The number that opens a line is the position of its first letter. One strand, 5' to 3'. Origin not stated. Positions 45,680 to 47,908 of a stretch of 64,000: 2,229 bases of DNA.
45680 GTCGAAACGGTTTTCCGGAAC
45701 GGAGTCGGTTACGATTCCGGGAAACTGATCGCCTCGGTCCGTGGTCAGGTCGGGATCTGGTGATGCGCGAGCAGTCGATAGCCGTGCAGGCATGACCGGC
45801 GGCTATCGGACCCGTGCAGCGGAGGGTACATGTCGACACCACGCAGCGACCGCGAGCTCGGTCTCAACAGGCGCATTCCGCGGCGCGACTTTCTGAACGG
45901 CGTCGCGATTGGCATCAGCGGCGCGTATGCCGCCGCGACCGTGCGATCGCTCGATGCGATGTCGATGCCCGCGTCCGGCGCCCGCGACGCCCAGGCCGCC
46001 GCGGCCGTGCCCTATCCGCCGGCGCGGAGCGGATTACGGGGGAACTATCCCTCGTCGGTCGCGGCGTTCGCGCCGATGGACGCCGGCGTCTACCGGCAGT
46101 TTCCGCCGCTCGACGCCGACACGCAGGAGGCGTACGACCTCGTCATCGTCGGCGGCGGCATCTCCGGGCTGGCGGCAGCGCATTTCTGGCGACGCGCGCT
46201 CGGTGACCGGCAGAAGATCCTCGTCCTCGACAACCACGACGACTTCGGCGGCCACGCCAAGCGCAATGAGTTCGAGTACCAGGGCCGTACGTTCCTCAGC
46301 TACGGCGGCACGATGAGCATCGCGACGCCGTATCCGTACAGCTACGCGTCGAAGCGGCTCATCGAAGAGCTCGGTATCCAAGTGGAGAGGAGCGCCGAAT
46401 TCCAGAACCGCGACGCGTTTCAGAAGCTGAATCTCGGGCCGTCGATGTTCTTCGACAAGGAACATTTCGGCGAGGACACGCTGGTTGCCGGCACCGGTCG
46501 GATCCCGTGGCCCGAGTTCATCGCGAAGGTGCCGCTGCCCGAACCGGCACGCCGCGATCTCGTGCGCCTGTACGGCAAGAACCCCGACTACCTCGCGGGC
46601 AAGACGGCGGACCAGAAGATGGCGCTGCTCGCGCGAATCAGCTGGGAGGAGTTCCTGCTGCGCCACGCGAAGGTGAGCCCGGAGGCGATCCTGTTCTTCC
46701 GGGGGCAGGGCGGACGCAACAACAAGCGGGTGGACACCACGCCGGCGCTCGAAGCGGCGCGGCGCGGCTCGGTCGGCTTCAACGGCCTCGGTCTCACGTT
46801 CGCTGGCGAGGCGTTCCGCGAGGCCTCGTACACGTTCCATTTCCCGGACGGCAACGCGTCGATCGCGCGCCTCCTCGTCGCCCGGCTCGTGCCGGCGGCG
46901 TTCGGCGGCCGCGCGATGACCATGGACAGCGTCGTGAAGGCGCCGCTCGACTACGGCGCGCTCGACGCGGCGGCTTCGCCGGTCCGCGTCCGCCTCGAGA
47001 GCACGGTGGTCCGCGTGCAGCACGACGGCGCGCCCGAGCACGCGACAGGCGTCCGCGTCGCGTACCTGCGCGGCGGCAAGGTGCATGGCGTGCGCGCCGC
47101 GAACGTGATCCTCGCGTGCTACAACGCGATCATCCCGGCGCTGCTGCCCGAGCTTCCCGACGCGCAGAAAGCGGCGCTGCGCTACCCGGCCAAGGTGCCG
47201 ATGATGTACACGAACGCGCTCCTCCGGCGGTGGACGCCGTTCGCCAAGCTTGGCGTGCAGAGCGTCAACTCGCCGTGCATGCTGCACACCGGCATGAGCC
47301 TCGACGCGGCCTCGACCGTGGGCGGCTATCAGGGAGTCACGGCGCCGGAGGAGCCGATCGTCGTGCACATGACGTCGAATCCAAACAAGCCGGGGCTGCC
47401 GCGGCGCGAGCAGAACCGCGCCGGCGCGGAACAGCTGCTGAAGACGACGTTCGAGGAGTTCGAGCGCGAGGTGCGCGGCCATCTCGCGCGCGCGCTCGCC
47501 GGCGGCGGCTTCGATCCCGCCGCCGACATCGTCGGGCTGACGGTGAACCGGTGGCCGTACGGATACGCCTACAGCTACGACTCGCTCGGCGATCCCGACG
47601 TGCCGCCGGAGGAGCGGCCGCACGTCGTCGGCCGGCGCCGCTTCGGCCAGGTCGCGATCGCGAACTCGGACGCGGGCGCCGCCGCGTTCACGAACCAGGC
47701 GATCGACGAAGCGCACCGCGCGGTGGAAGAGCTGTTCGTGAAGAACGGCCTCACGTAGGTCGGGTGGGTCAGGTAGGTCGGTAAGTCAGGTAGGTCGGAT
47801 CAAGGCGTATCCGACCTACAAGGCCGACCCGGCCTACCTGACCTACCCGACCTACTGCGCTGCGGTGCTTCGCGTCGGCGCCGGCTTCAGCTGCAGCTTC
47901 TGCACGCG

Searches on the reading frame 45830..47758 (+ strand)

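Call 15: search_protein_families(library=pfam, proteins=[window:45830-47758:+], max_evalue=0.00001)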
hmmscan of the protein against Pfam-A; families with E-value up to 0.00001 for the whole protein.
window:45830-47758:+ (642 aa): 2 families
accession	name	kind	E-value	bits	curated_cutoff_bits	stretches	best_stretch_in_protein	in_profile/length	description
PF13450.12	NAD_binding_8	-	9.2e-11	42.3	21.9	1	106-165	1-54/68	NAD(P)-binding Rossmann-like domain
PF01266.30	DAO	-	4.9e-07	30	27.9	0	103-146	1-42/353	FAD dependent oxidoreductase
